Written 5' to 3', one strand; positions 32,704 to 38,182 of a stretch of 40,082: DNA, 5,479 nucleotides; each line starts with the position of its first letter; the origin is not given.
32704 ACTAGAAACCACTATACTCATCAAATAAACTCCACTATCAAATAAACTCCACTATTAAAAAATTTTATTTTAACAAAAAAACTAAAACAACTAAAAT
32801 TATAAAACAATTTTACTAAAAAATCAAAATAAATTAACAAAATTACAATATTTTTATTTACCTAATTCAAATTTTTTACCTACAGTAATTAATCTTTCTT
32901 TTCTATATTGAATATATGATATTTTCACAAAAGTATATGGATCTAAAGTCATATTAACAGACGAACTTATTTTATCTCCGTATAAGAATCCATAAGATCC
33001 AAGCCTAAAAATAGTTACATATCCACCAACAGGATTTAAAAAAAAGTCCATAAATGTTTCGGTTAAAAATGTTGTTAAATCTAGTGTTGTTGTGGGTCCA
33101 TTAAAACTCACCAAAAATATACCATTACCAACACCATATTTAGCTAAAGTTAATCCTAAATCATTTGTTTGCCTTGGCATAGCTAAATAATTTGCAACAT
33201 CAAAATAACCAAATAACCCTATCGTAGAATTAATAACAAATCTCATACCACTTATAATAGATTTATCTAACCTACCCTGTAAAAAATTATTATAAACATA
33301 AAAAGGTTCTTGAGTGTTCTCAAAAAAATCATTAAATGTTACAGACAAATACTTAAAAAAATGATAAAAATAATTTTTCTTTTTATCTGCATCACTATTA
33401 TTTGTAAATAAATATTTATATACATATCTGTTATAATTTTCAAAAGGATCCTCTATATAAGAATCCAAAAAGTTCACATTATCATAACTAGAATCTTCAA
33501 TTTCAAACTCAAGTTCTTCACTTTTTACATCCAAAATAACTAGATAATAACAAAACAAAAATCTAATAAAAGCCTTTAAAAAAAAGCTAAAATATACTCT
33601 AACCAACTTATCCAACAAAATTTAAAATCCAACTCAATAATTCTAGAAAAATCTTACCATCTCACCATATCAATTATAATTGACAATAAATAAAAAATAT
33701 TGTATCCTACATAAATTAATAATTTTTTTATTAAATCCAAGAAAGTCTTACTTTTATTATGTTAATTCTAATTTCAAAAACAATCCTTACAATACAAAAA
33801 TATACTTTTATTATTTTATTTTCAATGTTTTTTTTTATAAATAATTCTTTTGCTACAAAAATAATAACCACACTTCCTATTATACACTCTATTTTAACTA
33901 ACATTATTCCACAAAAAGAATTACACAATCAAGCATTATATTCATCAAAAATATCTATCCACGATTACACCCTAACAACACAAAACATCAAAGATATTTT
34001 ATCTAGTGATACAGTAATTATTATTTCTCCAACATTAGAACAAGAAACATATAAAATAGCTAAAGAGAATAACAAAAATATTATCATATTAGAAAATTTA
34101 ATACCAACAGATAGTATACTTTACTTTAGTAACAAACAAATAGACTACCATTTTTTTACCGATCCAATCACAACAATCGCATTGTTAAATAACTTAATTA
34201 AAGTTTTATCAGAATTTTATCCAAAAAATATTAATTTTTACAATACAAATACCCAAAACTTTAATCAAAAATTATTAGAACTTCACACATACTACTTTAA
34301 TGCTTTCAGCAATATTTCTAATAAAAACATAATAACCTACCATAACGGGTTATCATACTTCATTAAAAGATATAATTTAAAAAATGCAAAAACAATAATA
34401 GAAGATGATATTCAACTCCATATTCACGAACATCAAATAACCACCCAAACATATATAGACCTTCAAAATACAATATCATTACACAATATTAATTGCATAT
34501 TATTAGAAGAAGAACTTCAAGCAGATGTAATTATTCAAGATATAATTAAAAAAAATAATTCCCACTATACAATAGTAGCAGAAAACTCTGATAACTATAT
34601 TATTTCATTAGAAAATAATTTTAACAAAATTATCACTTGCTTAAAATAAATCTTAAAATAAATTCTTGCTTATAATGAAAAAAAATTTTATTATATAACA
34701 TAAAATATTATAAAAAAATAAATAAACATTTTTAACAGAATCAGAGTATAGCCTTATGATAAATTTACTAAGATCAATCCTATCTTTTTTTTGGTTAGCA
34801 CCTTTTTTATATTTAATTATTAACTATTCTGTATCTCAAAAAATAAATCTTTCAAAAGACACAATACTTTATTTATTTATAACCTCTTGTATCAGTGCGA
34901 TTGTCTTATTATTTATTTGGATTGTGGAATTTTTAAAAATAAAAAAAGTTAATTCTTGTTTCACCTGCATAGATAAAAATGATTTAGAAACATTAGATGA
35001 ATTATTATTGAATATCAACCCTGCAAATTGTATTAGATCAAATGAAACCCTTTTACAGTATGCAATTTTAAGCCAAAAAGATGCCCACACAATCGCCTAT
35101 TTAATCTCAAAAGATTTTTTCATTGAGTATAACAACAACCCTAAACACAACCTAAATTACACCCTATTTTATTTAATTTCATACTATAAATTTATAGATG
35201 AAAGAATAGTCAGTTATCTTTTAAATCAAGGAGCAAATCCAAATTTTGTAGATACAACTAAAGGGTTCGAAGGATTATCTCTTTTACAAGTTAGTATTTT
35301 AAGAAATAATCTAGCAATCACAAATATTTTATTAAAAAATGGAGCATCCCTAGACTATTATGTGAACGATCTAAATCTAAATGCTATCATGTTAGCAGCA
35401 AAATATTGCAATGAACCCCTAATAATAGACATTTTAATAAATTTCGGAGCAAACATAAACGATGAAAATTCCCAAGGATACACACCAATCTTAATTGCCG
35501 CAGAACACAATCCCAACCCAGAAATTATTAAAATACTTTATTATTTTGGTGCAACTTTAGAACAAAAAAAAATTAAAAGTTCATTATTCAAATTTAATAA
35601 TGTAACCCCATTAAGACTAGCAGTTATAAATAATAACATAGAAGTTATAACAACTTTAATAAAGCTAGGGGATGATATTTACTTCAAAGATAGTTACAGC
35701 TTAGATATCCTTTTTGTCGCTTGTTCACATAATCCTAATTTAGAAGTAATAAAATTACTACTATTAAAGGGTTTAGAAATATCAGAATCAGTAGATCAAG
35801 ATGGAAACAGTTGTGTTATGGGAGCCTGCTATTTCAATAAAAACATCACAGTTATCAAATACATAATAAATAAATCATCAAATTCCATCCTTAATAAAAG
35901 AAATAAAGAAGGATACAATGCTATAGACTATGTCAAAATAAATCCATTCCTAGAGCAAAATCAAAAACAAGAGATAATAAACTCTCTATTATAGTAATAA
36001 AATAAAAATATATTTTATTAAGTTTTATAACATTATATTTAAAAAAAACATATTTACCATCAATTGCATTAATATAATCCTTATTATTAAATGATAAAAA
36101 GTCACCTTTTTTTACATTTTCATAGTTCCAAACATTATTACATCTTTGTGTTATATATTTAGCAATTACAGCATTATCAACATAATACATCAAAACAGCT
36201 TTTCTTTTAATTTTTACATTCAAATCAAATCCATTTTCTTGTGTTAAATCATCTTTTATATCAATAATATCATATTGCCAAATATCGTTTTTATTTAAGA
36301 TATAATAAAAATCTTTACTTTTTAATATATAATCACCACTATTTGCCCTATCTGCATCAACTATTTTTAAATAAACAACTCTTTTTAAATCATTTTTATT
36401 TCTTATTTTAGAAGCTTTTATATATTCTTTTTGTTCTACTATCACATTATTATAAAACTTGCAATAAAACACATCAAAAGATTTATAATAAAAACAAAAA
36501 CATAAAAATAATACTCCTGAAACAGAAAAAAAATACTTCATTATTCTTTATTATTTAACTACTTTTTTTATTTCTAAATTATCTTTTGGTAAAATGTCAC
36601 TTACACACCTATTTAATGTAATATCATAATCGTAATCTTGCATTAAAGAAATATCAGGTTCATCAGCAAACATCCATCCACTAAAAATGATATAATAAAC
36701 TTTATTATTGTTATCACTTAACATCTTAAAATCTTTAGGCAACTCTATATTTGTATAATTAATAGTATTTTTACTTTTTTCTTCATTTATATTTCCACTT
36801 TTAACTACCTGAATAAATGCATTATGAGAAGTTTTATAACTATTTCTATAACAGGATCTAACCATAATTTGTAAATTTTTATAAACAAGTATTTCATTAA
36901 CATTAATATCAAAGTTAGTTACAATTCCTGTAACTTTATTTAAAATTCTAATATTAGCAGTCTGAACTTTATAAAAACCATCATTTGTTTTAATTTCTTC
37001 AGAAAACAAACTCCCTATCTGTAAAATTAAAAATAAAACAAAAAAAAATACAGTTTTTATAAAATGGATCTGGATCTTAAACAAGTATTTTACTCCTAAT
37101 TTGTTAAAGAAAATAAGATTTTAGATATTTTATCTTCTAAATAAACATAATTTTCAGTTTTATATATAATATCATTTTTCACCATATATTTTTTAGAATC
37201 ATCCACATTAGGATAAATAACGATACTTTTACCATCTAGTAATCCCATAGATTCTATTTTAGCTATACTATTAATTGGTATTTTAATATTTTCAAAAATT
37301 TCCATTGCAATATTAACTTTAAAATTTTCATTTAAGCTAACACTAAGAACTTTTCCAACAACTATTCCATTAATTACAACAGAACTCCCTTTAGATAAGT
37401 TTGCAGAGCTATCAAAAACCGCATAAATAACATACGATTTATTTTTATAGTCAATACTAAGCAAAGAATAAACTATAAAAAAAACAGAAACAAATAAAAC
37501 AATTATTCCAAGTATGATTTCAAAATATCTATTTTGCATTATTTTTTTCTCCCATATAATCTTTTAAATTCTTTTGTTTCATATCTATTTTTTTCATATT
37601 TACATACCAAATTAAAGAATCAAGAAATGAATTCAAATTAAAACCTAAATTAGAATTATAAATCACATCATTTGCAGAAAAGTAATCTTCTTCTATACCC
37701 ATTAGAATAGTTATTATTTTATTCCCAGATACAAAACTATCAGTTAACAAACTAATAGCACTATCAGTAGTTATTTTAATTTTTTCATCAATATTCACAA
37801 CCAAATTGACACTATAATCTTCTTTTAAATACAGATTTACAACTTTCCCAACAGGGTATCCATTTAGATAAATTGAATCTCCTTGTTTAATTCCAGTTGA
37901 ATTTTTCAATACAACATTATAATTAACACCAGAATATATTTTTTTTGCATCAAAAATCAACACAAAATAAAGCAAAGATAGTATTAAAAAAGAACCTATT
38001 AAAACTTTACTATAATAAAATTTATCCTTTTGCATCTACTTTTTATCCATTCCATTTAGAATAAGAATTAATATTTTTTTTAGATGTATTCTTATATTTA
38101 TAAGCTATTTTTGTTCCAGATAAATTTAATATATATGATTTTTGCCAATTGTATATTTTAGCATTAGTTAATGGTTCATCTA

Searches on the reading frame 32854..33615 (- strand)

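Call 52: search_protein_families(library=ncbifam, proteins=[window:32854-33615:-], max_evalue=0.00001)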
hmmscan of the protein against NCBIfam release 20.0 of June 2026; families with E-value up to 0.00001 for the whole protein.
window:32854-33615:- (253 aa): 1 family
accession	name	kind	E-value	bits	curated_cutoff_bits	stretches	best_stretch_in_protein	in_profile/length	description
NF011672.1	PRK15091.1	equivalog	8.6e-08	31.8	375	1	88-176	62-158/252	phospholipid-binding lipoprotein MlaA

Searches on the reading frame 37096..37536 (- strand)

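Call 52: search_protein_families(library=ncbifam, proteins=[window:37096-37536:-], max_evalue=0.00001)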
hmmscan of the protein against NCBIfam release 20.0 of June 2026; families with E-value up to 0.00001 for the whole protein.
window:37096-37536:- (146 aa): 2 families
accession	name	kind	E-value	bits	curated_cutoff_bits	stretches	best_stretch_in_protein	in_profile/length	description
TIGR04430.1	OM_asym_MlaD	equivalog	3.1e-24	85.4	135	1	1-143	1-146/146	outer membrane lipid asymmetry maintenance protein MlaD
TIGR00996.1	Mtu_fam_mce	paralog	1.6e-18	66.9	140.5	1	10-134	7-133/291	MCE family protein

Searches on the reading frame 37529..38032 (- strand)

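Call 52: search_protein_families(library=ncbifam, proteins=[window:37529-38032:-], max_evalue=0.00001)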
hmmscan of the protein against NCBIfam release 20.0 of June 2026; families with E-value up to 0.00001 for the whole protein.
window:37529-38032:- (167 aa): 2 families
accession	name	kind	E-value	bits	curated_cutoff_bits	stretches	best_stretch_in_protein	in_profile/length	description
TIGR04430.1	OM_asym_MlaD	equivalog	7.6e-12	45.3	135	1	8-141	5-144/146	outer membrane lipid asymmetry maintenance protein MlaD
TIGR00996.1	Mtu_fam_mce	paralog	7e-09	35.3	140.5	1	34-140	31-139/291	MCE family protein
